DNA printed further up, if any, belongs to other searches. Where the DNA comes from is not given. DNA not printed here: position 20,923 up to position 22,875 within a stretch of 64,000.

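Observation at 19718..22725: cNMP-gated two-component operon whose output domain is a flavoprotein rather than a DNA-binding domain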

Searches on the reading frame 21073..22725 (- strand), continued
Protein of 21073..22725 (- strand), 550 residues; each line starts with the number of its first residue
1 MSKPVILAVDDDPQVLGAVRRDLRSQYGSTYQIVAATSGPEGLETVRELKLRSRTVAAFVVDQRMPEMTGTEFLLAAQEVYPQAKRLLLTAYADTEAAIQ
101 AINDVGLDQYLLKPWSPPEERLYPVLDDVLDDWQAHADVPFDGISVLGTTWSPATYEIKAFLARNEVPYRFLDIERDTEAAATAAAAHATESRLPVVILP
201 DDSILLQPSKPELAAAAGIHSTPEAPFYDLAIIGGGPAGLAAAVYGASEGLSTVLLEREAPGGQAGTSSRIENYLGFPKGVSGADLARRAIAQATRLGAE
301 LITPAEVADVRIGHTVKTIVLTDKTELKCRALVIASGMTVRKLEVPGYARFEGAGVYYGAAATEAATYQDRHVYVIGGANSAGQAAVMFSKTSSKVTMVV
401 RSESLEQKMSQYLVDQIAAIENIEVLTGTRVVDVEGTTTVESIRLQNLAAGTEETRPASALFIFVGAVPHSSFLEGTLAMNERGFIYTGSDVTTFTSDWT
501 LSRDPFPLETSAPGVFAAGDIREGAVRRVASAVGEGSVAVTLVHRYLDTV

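Call 7: find_homologous_proteins(query=window:21073-22725:-, max_evalue=1e-20)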
Query window:21073-22725:- (550 aa): 8000 proteins with E <= 1e-20 among 8000 candidates; the best 120 are listed.
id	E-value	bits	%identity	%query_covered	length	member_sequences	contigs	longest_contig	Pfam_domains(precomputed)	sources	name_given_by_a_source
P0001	0.0e+0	1189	100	100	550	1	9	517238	PF01266.31,PF07992.21,PF00070.34,PF13738.13,PF03486.21,PF00072.31,PF12831.14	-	-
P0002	0.0e+0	1124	94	100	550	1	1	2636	PF01266.31,PF07992.21,PF00070.34,PF13738.13,PF03486.21,PF00072.31,PF12831.14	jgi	jgi:thioredoxin reductase (NADPH)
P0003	0.0e+0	1114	93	100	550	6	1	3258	PF01266.31,PF13450.13,PF07992.21,PF00070.34,PF13738.13,PF03486.21,PF00072.31,PF12831.14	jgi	jgi:thioredoxin reductase (NADPH)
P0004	0.0e+0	1112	93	100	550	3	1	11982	PF01266.31,PF13450.13,PF07992.21,PF00070.34,PF13738.13,PF03486.21,PF00072.31,PF12831.14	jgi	jgi:thioredoxin reductase (NADPH)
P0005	0.0e+0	1110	92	100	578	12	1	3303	PF01266.31,PF07992.21,PF00070.34,PF13738.13,PF03486.21,PF00072.31,PF12831.14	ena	-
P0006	0.0e+0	1101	99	93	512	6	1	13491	PF01266.31,PF07992.21,PF00070.34,PF13738.13,PF03486.21,PF00072.31,PF12831.14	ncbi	ncbi:MAG: FAD-dependent oxidoreductase, partial [Acidimicrobiia bacterium]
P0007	0.0e+0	1095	90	100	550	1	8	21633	PF01266.31,PF07992.21,PF00070.34,PF13738.13,PF03486.21,PF00072.31,PF12831.14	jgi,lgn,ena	-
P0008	0.0e+0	1087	90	100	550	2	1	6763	PF01266.31,PF13450.13,PF07992.21,PF00070.34,PF13738.13,PF03486.21,PF00072.31,PF12831.14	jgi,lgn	jgi:thioredoxin reductase (NADPH)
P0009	0.0e+0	1082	89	100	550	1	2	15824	PF01266.31,PF13450.13,PF07992.21,PF00070.34,PF13738.13,PF03486.21,PF00072.31,PF12831.14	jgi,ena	-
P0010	0.0e+0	1082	89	100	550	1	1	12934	PF01266.31,PF13450.13,PF07992.21,PF00070.34,PF13738.13,PF03486.21,PF00072.31,PF12831.14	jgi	jgi:thioredoxin reductase (NADPH)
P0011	0.0e+0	1071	89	100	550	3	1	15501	PF01266.31,PF13450.13,PF07992.21,PF00070.34,PF13738.13,PF03486.21,PF00072.31,PF12831.14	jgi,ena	-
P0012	0.0e+0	1070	88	100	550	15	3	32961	PF01266.31,PF13450.13,PF07992.21,PF00070.34,PF13738.13,PF03486.21,PF00072.31,PF12831.14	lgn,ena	-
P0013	0.0e+0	1051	93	94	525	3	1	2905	PF01266.31,PF07992.21,PF00070.34,PF13738.13,PF03486.21,PF00072.31,PF12831.14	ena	-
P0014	0.0e+0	1029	85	100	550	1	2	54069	PF01266.31,PF07992.21,PF00070.34,PF13738.13,PF03486.21,PF00072.31,PF12831.14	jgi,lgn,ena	-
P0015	0.0e+0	1027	85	100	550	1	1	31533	PF01266.31,PF07992.21,PF00070.34,PF13738.13,PF03486.21,PF00072.31,PF12831.14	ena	-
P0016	0.0e+0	1025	85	100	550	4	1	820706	PF01266.31,PF13450.13,PF07992.21,PF00070.34,PF13738.13,PF03486.21,PF00072.31,PF05834.19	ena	-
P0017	0.0e+0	1021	84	100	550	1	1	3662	PF01266.31,PF07992.21,PF00070.34,PF13738.13,PF03486.21,PF00072.31,PF12831.14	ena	-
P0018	0.0e+0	1017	85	100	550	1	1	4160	PF01266.31,PF13450.13,PF07992.21,PF00070.34,PF13738.13,PF03486.21,PF00072.31,PF12831.14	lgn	-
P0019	0.0e+0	1017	84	100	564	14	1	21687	PF01266.31,PF13450.13,PF07992.21,PF00070.34,PF13738.13,PF03486.21,PF00072.31,PF12831.14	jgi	jgi:thioredoxin reductase (NADPH)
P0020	0.0e+0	1014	84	100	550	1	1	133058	PF01266.31,PF13450.13,PF07992.21,PF00070.34,PF13738.13,PF03486.21,PF00072.31,PF12831.14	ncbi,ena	-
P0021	0.0e+0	1012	85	100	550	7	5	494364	PF01266.31,PF13450.13,PF07992.21,PF00070.34,PF13738.13,PF03486.21,PF00072.31,PF12831.14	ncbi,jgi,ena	-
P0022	0.0e+0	1009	84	100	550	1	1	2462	PF01266.31,PF13450.13,PF07992.21,PF00070.34,PF13738.13,PF03486.21,PF00072.31,PF12831.14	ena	-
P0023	1.3e-298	1009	84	100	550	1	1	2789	PF01266.31,PF13450.13,PF07992.21,PF00070.34,PF13738.13,PF03486.21,PF00072.31,PF12831.14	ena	-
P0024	7.4e-298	1007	83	100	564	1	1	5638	PF01266.31,PF13450.13,PF07992.21,PF00070.34,PF13738.13,PF03486.21,PF00072.31,PF12831.14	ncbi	-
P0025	1.1e-297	1006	83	100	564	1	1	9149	PF01266.31,PF13450.13,PF07992.21,PF00070.34,PF13738.13,PF03486.21,PF00072.31,PF12831.14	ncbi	-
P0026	1.7e-297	1005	83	100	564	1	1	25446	PF01266.31,PF13450.13,PF07992.21,PF00070.34,PF13738.13,PF03486.21,PF00072.31,PF12831.14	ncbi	-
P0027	1.8e-297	1005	83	100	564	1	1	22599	PF01266.31,PF13450.13,PF07992.21,PF00070.34,PF13738.13,PF03486.21,PF00072.31,PF12831.14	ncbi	-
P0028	1.8e-297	1005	83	100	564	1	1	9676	PF01266.31,PF13450.13,PF07992.21,PF00070.34,PF13738.13,PF03486.21,PF00072.31,PF12831.14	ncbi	-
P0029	1.8e-297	1005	83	100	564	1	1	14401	PF01266.31,PF13450.13,PF07992.21,PF00070.34,PF13738.13,PF03486.21,PF00072.31,PF12831.14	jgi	-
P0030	3.9e-297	1004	84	100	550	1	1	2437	PF01266.31,PF07992.21,PF00070.34,PF13738.13,PF03486.21,PF00072.31,PF12831.14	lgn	-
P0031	4.1e-297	1004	83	100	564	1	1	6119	PF01266.31,PF13450.13,PF07992.21,PF00070.34,PF13738.13,PF03486.21,PF00072.31,PF12831.14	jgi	-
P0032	7.3e-297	1003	83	100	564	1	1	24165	PF01266.31,PF13450.13,PF07992.21,PF00070.34,PF13738.13,PF03486.21,PF00072.31,PF12831.14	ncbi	-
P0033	7.3e-297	1003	83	100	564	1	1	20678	PF01266.31,PF13450.13,PF07992.21,PF00070.34,PF13738.13,PF03486.21,PF00072.31,PF12831.14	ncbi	-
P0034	1.3e-296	1003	83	100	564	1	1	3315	PF01266.31,PF13450.13,PF07992.21,PF00070.34,PF13738.13,PF03486.21,PF00072.31,PF12831.14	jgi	jgi:thioredoxin reductase (NADPH)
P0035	2.8e-296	1001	83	100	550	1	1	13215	PF01266.31,PF07992.21,PF00070.34,PF13738.13,PF03486.21,PF00072.31,PF12831.14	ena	-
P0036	3.9e-296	1001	82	100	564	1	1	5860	PF01266.31,PF13450.13,PF07992.21,PF00070.34,PF13738.13,PF03486.21,PF00072.31,PF12831.14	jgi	jgi:thioredoxin reductase (NADPH)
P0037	5.9e-296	1000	82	100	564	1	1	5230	PF01266.31,PF13450.13,PF07992.21,PF00070.34,PF13738.13,PF03486.21,PF00072.31,PF12831.14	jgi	jgi:thioredoxin reductase (NADPH)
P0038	6.1e-296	1000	83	100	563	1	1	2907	PF01266.31,PF13450.13,PF07992.21,PF00070.34,PF13738.13,PF03486.21,PF00072.31,PF12831.14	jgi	-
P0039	6.2e-296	1000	82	100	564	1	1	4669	PF01266.31,PF13450.13,PF07992.21,PF00070.34,PF13738.13,PF03486.21,PF00072.31,PF12831.14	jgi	jgi:thioredoxin reductase (NADPH)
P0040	7.6e-296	1000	84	100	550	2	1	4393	PF01266.31,PF07992.21,PF00070.34,PF13738.13,PF03486.21,PF00072.31,PF12831.14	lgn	-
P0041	8.5e-296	1000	83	100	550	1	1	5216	PF01266.31,PF07992.21,PF00070.34,PF13738.13,PF03486.21,PF00072.31,PF12831.14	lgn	-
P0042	9.7e-296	1000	84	99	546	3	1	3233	PF01266.31,PF07992.21,PF00070.34,PF13738.13,PF03486.21,PF00072.31,PF05834.19,PF12831.14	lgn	-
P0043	1.6e-295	999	82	100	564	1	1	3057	PF01266.31,PF13450.13,PF07992.21,PF00070.34,PF13738.13,PF03486.21,PF00072.31,PF12831.14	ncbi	-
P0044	5.0e-295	997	82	100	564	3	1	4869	PF01266.31,PF13450.13,PF07992.21,PF00070.34,PF13738.13,PF03486.21,PF00072.31,PF12831.14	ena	-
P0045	5.6e-295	997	82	100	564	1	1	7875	PF01266.31,PF13450.13,PF07992.21,PF00070.34,PF13738.13,PF03486.21,PF00072.31,PF12831.14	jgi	jgi:thioredoxin reductase (NADPH)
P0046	6.5e-295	997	83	100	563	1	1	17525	PF01266.31,PF13450.13,PF07992.21,PF00070.34,PF13738.13,PF03486.21,PF00072.31,PF05834.19,PF12831.14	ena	-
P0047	7.0e-295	997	82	100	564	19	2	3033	PF01266.31,PF07992.21,PF00070.34,PF13738.13,PF03486.21,PF00072.31,PF12831.14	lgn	-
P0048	1.0e-294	996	82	100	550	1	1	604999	PF01266.31,PF07992.21,PF00070.34,PF13738.13,PF03486.21,PF00072.31,PF12831.14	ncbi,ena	-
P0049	2.5e-294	995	82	100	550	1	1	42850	PF01266.31,PF07992.21,PF00070.34,PF13738.13,PF03486.21,PF00072.31,PF12831.14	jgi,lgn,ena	-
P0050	7.3e-294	993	82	100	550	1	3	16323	PF01266.31,PF07992.21,PF00070.34,PF13738.13,PF03486.21,PF00072.31,PF12831.14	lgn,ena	-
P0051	3.1e-293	991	83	100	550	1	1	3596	PF01266.31,PF07992.21,PF00070.34,PF13738.13,PF00072.31,PF12831.14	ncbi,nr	ncbi:MAG: FAD-dependent oxidoreductase [Actinomycetota bacterium]|nr:FAD-dependent oxidoreductase [A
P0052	4.4e-293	991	82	100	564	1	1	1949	PF01266.31,PF13450.13,PF07992.21,PF00070.34,PF13738.13,PF03486.21,PF00072.31,PF12831.14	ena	-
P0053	1.4e-292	989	82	100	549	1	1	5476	PF01266.31,PF13450.13,PF07992.21,PF00070.34,PF13738.13,PF03486.21,PF00072.31,PF12831.14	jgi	jgi:thioredoxin reductase (NADPH)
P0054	1.7e-292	989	83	100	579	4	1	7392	PF01266.31,PF07992.21,PF00070.34,PF13738.13,PF03486.21,PF00072.31,PF12831.14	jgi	jgi:thioredoxin reductase (NADPH)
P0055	1.2e-291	986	82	99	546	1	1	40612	PF01266.31,PF07992.21,PF00070.34,PF13738.13,PF03486.21,PF00072.31,PF12831.14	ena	-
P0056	3.4e-291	985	82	99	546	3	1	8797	PF01266.31,PF07992.21,PF00070.34,PF13738.13,PF03486.21,PF00072.31,PF12831.14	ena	-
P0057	2.4e-290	982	81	100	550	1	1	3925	PF01946.24,PF01266.31,PF07992.21,PF00070.34,PF13738.13,PF03486.21,PF00072.31,PF12831.14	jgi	-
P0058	8.2e-289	977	80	100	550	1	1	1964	PF00462.31,PF01266.31,PF00890.31,PF07992.21,PF00070.34,PF13738.13,PF03486.21,PF00072.31,PF12831.14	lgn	-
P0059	1.0e-277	940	78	100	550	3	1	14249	PF00462.31,PF01266.31,PF07992.21,PF00070.34,PF13738.13,PF03486.21,PF00072.31,PF12831.14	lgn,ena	-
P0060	1.7e-277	939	78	100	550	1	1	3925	PF01266.31,PF07992.21,PF00070.34,PF13738.13,PF03486.21,PF00072.31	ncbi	ncbi:MAG: FAD-dependent oxidoreductase [Actinomycetota bacterium]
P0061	8.5e-274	927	82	93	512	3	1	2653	PF01266.31,PF13450.13,PF07992.21,PF00070.34,PF13738.13,PF03486.21,PF00072.31,PF12831.14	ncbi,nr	ncbi:MAG: FAD-dependent oxidoreductase, partial [Actinomycetota bacterium]|nr:FAD-dependent oxidored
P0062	1.8e-273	926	78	99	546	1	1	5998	PF01946.24,PF01266.31,PF13450.13,PF07992.21,PF00070.34,PF13738.13,PF03486.21,PF00072.31,PF12831.14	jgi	jgi:thioredoxin reductase (NADPH)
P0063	9.4e-269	911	76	100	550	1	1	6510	PF01946.24,PF01266.31,PF07992.21,PF00070.34,PF13738.13,PF03486.21,PF00072.31,PF12831.14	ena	-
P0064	1.3e-267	907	75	100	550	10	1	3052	PF01946.24,PF01266.31,PF07992.21,PF00070.34,PF13738.13,PF03486.21,PF00072.31,PF12831.14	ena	-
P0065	2.9e-265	899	74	100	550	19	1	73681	PF07992.21,PF00070.34,PF13738.13,PF03486.21,PF00072.31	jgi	jgi:thioredoxin reductase (NADPH)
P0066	5.1e-265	898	74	100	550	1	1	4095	PF01266.31,PF07992.21,PF00070.34,PF13738.13,PF03486.21,PF00072.31,PF12831.14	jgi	jgi:thioredoxin reductase (NADPH)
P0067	2.3e-264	896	74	100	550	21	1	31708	PF01266.31,PF00890.31,PF07992.21,PF00070.34,PF13738.13,PF03486.21,PF00072.31,PF12831.14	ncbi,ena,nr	ncbi:MAG: FAD-dependent oxidoreductase [Actinomycetia bacterium]|nr:FAD-dependent oxidoreductase [Ac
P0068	4.0e-264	895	75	100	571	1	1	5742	PF01266.31,PF00890.31,PF07992.21,PF00070.34,PF13738.13,PF03486.21,PF00072.31,PF12831.14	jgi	jgi:thioredoxin reductase (NADPH)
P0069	4.5e-264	895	74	100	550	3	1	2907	PF01266.31,PF07992.21,PF00070.34,PF13738.13,PF03486.21,PF00072.31,PF12831.14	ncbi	-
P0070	2.4e-263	893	73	100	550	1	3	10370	PF01266.31,PF07992.21,PF00070.34,PF13738.13,PF03486.21,PF00072.31,PF12831.14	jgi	jgi:thioredoxin reductase (NADPH)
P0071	4.1e-263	892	73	100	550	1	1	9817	PF01266.31,PF00890.31,PF07992.21,PF00070.34,PF13738.13,PF03486.21,PF00072.31,PF12831.14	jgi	-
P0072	5.4e-263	892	73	100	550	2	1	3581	PF01266.31,PF07992.21,PF00070.34,PF13738.13,PF03486.21,PF00072.31,PF12831.14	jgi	jgi:thioredoxin reductase (NADPH)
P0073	5.8e-263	892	73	100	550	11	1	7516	PF01266.31,PF07992.21,PF00070.34,PF13738.13,PF03486.21,PF00072.31,PF12831.14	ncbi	-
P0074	1.0e-262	891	73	100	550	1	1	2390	PF01266.31,PF00890.31,PF07992.21,PF00070.34,PF13738.13,PF03486.21,PF00072.31,PF12831.14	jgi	-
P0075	1.3e-262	890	73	100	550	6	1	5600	PF01946.24,PF01266.31,PF07992.21,PF00070.34,PF13738.13,PF03486.21,PF00072.31,PF12831.14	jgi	jgi:thioredoxin reductase (NADPH)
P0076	1.6e-262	890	73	100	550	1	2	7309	PF01266.31,PF07992.21,PF00070.34,PF13738.13,PF03486.21,PF00072.31,PF12831.14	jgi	jgi:thioredoxin reductase (NADPH)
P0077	2.3e-262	890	73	100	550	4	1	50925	PF01266.31,PF00890.31,PF07992.21,PF00070.34,PF13738.13,PF03486.21,PF00072.31,PF12831.14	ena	-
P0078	4.8e-262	889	74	100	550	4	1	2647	PF01946.24,PF01266.31,PF07992.21,PF00070.34,PF13738.13,PF03486.21,PF00072.31,PF12831.14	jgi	jgi:thioredoxin reductase (NADPH)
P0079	8.4e-262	888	75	100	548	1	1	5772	PF01266.31,PF07992.21,PF00070.34,PF13738.13,PF03486.21,PF00072.31,PF01134.29,PF12831.14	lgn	-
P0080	4.8e-261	885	91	82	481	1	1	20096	PF01266.31,PF13450.13,PF07992.21,PF00070.34,PF13738.13,PF03486.21,PF00072.31,PF12831.14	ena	-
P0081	1.6e-260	884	72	100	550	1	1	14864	PF01266.31,PF07992.21,PF00070.34,PF13738.13,PF03486.21,PF00072.31,PF12831.14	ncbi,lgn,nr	ncbi:MAG: FAD-dependent oxidoreductase [Acidimicrobiia bacterium]|nr:MAG: FAD-dependent oxidoreducta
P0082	1.7e-260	883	74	100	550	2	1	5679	PF01946.24,PF01266.31,PF07992.21,PF00070.34,PF13738.13,PF03486.21,PF00072.31,PF12831.14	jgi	jgi:thioredoxin reductase (NADPH)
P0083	2.7e-260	883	73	100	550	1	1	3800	PF01266.31,PF07992.21,PF00070.34,PF13738.13,PF03486.21,PF00072.31,PF12831.14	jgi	jgi:thioredoxin reductase (NADPH)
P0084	3.1e-260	883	74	100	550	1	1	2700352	PF01946.24,PF01266.31,PF07992.21,PF00070.34,PF13738.13,PF03486.21,PF00072.31,PF12831.14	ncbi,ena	-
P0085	3.6e-260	882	75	100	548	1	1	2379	PF01266.31,PF07992.21,PF00070.34,PF13738.13,PF03486.21,PF00072.31,PF01134.29,PF12831.14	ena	-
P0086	5.6e-260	882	74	100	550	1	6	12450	PF01266.31,PF13450.13,PF07992.21,PF00070.34,PF13738.13,PF03486.21,PF00072.31,PF12831.14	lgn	-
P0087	6.1e-260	882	73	100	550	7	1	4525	PF01266.31,PF00890.31,PF07992.21,PF00070.34,PF13738.13,PF03486.21,PF00072.31,PF12831.14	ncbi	-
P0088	8.1e-260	881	74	100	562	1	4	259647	PF01946.24,PF01266.31,PF07992.21,PF00070.34,PF13738.13,PF03486.21,PF00072.31,PF12831.14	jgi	jgi:thioredoxin reductase (NADPH)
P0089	1.6e-259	880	72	100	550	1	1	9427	PF01266.31,PF07992.21,PF00070.34,PF13738.13,PF00072.31,PF12831.14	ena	-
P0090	3.5e-259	879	73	100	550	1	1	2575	PF01266.31,PF07992.21,PF00070.34,PF13738.13,PF03486.21,PF00072.31,PF12831.14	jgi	jgi:thioredoxin reductase (NADPH)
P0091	5.6e-259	878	74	100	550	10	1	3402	PF01266.31,PF00890.31,PF07992.21,PF00070.34,PF13738.13,PF03486.21,PF00072.31,PF12831.14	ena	-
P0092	5.7e-259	878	72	100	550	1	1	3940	PF01266.31,PF07992.21,PF00070.34,PF13738.13,PF03486.21,PF00072.31,PF12831.14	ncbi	-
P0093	6.6e-259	878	72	100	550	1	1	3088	PF01266.31,PF07992.21,PF00070.34,PF13738.13,PF03486.21,PF00072.31,PF12831.14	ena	-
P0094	7.1e-259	878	72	100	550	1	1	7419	PF01266.31,PF07992.21,PF00070.34,PF13738.13,PF03486.21,PF00072.31,PF12831.14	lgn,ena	-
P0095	8.2e-259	878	72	100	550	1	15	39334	PF01266.31,PF07992.21,PF00070.34,PF13738.13,PF00072.31,PF12831.14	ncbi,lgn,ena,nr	ncbi:MAG: FAD-dependent oxidoreductase [Actinomycetota bacterium]|nr:FAD-dependent oxidoreductase [A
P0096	9.2e-259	878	72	100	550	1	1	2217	PF01266.31,PF07992.21,PF00070.34,PF13738.13,PF03486.21,PF00072.31,PF12831.14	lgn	-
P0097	9.3e-259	878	72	100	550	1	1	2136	PF01266.31,PF07992.21,PF00070.34,PF13738.13,PF00072.31,PF12831.14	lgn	-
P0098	1.2e-258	877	74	100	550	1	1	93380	PF01946.24,PF01266.31,PF07992.21,PF00070.34,PF13738.13,PF03486.21,PF00072.31,PF12831.14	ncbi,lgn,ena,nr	ncbi:MAG TPA: FAD-dependent oxidoreductase [Acidimicrobiia bacterium]|nr:FAD-dependent oxidoreductas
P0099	1.4e-258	877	73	100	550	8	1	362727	PF01946.24,PF01266.31,PF07992.21,PF00070.34,PF13738.13,PF03486.21,PF00072.31,PF12831.14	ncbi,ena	-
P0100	1.6e-258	877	74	100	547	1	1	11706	PF01946.24,PF01266.31,PF00890.31,PF07992.21,PF00070.34,PF13738.13,PF03486.21,PF00072.31,PF12831.14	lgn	-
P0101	2.7e-258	876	74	100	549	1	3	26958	PF01946.24,PF01266.31,PF07992.21,PF00070.34,PF13738.13,PF03486.21,PF00072.31,PF05834.19,PF01134.29,PF12831.14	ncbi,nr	ncbi:MAG: FAD-dependent oxidoreductase [Acidimicrobiia bacterium]|nr:FAD-dependent oxidoreductase [A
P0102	7.1e-258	875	71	100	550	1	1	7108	PF01266.31,PF07992.21,PF00070.34,PF13738.13,PF03486.21,PF00072.31,PF12831.14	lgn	-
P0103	7.6e-258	875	72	100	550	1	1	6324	PF07992.21,PF00070.34,PF13738.13,PF00072.31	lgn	-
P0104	1.1e-257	874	74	100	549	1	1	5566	PF01946.24,PF01266.31,PF07992.21,PF00070.34,PF13738.13,PF03486.21,PF00072.31,PF12831.14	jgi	jgi:thioredoxin reductase (NADPH)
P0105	1.2e-257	874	72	100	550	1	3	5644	PF01266.31,PF07992.21,PF00070.34,PF13738.13,PF03486.21,PF00072.31,PF05834.19,PF01134.29,PF12831.14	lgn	-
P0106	1.9e-257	873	72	100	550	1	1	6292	PF01266.31,PF07992.21,PF00070.34,PF13738.13,PF03486.21,PF00072.31,PF05834.19,PF01134.29,PF12831.14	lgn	-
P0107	2.5e-257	873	72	100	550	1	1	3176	PF07992.21,PF00070.34,PF13738.13,PF00072.31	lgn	-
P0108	2.8e-257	873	73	100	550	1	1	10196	PF01266.31,PF01593.31,PF07992.21,PF00070.34,PF13738.13,PF03486.21,PF00072.31,PF12831.14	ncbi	-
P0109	2.8e-257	873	72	100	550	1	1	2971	PF01266.31,PF07992.21,PF00070.34,PF13738.13,PF03486.21,PF00072.31,PF01134.29,PF12831.14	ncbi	-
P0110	3.9e-257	872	72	100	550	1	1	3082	PF01946.24,PF01266.31,PF00890.31,PF07992.21,PF00070.34,PF13738.13,PF03486.21,PF00072.31,PF12831.14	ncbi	-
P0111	7.6e-257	871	72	100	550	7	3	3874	PF01266.31,PF07992.21,PF00070.34,PF13738.13,PF03486.21,PF00072.31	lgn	-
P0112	7.8e-257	871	73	100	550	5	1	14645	PF01946.24,PF01266.31,PF07992.21,PF00070.34,PF13738.13,PF03486.21,PF00072.31,PF12831.14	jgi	jgi:thioredoxin reductase (NADPH)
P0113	9.5e-257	871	72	100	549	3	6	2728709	PF01266.31,PF07992.21,PF00070.34,PF13738.13,PF03486.21,PF00072.31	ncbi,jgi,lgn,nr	ncbi:MAG: FAD-dependent oxidoreductase [Acidimicrobiia bacterium]|nr:FAD-dependent oxidoreductase [A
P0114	1.4e-256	871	73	100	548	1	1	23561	PF01266.31,PF07992.21,PF00070.34,PF13738.13,PF00072.31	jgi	jgi:thioredoxin reductase (NADPH)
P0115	1.7e-256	870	72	100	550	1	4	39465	PF01266.31,PF07992.21,PF00070.34,PF13738.13,PF03486.21,PF00072.31,PF12831.14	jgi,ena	-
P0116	1.9e-256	870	73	100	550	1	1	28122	PF01946.24,PF01266.31,PF07992.21,PF00070.34,PF13738.13,PF03486.21,PF00072.31,PF12831.14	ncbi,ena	-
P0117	3.7e-256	869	72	100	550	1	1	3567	PF01266.31,PF07992.21,PF00070.34,PF13738.13,PF03486.21,PF00072.31,PF12831.14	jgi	jgi:thioredoxin reductase (NADPH)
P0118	5.6e-256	868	72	100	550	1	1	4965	PF01946.24,PF01266.31,PF07992.21,PF00070.34,PF13738.13,PF03486.21,PF00072.31,PF05834.19,PF12831.14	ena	-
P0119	6.7e-256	868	73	100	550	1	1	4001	PF01266.31,PF07992.21,PF00070.34,PF13738.13,PF00072.31,PF12831.14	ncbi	ncbi:MAG: FAD-dependent oxidoreductase [Actinomycetota bacterium]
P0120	9.5e-256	868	72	100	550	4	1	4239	PF07992.21,PF00070.34,PF13738.13,PF03486.21,PF00072.31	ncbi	-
